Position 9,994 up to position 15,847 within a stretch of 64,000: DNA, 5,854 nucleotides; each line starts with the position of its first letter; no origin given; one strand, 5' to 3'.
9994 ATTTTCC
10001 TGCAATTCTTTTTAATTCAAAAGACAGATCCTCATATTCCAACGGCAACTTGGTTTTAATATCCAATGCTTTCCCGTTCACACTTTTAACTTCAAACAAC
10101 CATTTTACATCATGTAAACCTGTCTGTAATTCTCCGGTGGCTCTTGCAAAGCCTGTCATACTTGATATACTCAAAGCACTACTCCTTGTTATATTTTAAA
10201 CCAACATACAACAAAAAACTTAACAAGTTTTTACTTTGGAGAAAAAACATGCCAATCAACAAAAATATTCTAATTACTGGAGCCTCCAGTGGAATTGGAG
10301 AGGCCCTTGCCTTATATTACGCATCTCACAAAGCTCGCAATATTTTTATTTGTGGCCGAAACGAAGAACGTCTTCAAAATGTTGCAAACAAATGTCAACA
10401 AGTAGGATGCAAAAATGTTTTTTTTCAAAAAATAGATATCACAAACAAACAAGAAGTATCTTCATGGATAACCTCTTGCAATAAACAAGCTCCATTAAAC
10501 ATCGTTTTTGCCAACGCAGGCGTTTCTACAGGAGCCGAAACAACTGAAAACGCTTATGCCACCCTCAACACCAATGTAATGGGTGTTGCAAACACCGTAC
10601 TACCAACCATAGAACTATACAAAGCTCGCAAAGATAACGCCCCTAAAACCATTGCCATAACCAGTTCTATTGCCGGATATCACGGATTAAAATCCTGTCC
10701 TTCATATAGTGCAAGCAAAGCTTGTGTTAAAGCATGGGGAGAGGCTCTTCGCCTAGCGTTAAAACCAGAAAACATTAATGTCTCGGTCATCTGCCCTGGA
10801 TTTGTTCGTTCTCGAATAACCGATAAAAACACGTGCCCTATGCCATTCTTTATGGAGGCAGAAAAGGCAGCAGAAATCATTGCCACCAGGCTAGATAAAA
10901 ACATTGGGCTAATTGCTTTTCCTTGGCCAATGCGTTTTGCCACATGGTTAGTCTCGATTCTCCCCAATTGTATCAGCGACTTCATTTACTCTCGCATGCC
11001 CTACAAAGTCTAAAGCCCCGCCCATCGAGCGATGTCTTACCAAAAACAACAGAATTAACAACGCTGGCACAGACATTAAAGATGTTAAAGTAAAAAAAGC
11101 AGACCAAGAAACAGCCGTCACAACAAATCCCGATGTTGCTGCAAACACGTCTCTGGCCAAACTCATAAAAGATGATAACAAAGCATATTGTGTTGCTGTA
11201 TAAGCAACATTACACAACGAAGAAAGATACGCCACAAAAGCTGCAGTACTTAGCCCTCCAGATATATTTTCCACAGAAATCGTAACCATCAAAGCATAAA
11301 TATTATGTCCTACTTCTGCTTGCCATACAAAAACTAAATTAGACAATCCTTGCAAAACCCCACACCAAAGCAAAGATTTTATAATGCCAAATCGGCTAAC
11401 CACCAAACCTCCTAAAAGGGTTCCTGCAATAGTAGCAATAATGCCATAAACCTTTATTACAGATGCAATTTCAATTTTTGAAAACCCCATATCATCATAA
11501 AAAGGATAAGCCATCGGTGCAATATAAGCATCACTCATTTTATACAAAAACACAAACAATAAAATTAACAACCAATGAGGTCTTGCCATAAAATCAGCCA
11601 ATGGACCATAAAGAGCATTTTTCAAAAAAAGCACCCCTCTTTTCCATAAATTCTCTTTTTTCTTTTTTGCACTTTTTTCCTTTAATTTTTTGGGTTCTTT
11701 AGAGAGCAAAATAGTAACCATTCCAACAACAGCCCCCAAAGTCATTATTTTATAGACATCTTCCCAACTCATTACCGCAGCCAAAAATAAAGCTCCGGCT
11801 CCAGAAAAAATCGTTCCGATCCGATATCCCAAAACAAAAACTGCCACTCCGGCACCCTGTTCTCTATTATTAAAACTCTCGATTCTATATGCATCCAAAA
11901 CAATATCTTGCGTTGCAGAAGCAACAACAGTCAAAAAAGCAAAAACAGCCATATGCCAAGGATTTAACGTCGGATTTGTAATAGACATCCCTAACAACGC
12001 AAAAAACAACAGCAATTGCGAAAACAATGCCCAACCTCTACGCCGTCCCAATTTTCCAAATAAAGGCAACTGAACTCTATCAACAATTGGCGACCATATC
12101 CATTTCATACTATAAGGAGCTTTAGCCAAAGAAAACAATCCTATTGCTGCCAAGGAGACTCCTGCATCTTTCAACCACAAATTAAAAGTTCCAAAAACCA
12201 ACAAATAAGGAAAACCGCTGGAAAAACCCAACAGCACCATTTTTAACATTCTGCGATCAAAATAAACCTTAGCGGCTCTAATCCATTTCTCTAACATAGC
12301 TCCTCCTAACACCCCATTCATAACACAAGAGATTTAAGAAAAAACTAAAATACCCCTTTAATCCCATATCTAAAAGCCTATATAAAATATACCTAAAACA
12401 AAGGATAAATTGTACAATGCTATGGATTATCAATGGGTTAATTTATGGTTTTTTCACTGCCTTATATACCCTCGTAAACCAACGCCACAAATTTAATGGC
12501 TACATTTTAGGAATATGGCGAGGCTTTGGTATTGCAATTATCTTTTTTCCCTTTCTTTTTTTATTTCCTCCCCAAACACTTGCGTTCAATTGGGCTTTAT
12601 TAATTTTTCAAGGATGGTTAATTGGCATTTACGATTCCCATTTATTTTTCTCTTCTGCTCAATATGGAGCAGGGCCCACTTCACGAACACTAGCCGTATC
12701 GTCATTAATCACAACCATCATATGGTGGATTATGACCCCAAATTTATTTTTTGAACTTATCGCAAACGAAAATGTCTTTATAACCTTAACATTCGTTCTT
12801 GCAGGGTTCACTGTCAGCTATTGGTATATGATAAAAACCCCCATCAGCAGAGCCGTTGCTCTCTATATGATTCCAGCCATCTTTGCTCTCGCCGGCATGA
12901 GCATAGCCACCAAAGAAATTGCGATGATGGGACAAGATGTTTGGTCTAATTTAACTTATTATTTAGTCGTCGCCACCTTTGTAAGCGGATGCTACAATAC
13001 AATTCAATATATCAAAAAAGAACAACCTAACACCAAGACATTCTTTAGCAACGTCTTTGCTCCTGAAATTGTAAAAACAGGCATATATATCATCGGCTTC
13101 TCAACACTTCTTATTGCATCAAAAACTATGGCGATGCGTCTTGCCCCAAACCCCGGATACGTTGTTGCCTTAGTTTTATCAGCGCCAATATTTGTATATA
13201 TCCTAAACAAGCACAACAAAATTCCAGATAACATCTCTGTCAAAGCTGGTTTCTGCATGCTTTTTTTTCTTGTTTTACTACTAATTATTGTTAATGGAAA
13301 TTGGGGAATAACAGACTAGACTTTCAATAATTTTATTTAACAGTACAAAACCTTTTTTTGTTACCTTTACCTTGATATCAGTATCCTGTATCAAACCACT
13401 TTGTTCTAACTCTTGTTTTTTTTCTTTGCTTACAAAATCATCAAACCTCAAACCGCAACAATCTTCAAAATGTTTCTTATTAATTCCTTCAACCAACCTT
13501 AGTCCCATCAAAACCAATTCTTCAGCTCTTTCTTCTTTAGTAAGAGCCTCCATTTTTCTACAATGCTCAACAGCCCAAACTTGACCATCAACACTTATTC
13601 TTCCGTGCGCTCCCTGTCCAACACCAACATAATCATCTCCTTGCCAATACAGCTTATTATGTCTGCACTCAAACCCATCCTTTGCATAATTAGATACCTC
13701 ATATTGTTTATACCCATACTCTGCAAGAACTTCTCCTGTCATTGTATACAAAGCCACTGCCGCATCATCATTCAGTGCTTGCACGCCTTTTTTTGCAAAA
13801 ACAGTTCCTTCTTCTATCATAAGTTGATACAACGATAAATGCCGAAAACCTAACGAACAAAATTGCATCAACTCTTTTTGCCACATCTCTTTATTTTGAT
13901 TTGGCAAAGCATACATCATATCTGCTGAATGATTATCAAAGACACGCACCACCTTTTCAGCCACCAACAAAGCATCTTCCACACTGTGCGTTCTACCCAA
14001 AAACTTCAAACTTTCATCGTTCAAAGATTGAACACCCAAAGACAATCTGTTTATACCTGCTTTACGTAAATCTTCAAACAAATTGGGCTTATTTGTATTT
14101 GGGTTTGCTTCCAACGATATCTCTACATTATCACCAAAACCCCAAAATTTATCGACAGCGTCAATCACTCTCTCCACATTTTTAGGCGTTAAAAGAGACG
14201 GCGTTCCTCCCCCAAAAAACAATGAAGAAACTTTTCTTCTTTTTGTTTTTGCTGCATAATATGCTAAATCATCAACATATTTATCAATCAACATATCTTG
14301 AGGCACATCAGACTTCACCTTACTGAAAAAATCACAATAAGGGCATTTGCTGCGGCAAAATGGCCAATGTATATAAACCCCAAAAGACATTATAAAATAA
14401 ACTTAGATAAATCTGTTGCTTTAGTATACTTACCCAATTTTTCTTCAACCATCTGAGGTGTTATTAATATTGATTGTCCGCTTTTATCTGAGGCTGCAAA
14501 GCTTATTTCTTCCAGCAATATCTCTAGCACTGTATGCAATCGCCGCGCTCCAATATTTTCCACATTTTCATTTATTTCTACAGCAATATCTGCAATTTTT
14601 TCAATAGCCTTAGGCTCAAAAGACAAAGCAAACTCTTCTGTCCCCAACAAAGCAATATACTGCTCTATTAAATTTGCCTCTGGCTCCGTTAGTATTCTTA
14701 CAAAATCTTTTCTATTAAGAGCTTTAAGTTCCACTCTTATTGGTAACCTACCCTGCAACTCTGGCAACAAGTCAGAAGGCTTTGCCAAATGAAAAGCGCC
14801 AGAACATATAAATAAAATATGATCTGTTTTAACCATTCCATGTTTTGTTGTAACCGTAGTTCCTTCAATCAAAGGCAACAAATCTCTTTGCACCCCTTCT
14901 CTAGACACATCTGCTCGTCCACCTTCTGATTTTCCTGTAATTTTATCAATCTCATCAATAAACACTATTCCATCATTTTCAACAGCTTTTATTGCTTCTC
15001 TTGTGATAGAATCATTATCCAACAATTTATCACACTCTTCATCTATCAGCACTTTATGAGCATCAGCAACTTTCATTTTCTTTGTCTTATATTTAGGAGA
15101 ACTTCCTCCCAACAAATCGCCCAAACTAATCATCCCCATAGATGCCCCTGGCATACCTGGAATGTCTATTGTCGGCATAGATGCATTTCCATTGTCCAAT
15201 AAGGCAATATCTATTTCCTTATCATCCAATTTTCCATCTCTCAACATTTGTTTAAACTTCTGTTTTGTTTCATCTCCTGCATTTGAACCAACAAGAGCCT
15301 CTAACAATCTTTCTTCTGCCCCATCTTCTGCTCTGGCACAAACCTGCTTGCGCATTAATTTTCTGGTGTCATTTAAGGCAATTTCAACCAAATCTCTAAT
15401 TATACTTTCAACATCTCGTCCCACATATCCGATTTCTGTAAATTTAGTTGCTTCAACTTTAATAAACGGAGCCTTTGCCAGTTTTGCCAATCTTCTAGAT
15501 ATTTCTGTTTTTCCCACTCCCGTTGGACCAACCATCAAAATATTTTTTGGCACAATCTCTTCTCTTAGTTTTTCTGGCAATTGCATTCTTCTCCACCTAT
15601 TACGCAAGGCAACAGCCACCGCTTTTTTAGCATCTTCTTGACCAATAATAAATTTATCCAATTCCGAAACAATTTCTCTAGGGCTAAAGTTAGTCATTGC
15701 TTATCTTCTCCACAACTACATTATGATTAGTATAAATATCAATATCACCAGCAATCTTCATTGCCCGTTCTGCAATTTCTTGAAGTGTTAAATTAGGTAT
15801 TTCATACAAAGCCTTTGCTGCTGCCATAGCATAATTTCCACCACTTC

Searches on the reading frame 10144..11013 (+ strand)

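Call 38: search_protein_families(library=pfam, proteins=[window:10144-11013:+], max_evalue=0.00001)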
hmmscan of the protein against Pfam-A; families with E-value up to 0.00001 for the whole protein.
window:10144-11013:+ (289 aa): 4 families
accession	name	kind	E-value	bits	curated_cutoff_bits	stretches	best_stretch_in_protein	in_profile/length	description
PF00106.31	adh_short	-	1.8e-34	119.4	26.6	1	40-228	1-189/195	short chain dehydrogenase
PF13561.12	adh_short_C2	-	1.2e-17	64.8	27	1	46-230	1-185/236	Enoyl-(Acyl carrier protein) reductase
PF08659.16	KR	-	1.9e-13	51.2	22.6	1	42-201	3-162/180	KR domain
PF02719.21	Polysacc_synt_2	-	2e-07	30.9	20.2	1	42-153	1-113/293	Polysaccharide biosynthesis protein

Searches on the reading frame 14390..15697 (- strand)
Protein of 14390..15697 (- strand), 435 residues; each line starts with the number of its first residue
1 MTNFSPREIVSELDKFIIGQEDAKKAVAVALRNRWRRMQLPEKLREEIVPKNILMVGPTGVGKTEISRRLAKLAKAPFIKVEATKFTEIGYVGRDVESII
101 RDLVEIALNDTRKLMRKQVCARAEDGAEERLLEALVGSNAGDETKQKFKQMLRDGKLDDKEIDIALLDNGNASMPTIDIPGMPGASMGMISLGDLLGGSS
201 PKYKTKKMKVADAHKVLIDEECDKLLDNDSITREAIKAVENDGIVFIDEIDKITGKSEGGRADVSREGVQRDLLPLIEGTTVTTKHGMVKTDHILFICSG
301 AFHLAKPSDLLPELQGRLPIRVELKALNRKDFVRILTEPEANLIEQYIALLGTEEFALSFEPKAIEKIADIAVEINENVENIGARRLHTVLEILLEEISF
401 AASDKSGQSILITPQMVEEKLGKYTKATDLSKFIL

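Call 39: search_protein_families(library=pfam, proteins=[window:14390-15697:-], max_evalue=0.00001)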
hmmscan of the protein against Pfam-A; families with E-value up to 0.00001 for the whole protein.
window:14390-15697:- (435 aa): 3 families
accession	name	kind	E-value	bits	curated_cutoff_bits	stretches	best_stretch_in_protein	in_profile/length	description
PF07724.20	AAA_2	-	1.9e-34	119.5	27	1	203-321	29-166/166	AAA domain (Cdc48 subfamily)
PF00004.35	AAA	-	7.7e-16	59.2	21.2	2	230-324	44-129/131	ATPase family associated with various cellular activities (AAA)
PF07728.20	AAA_5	-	9.6e-07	29.3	22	0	52-88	1-38/139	AAA domain (dynein-related subfamily)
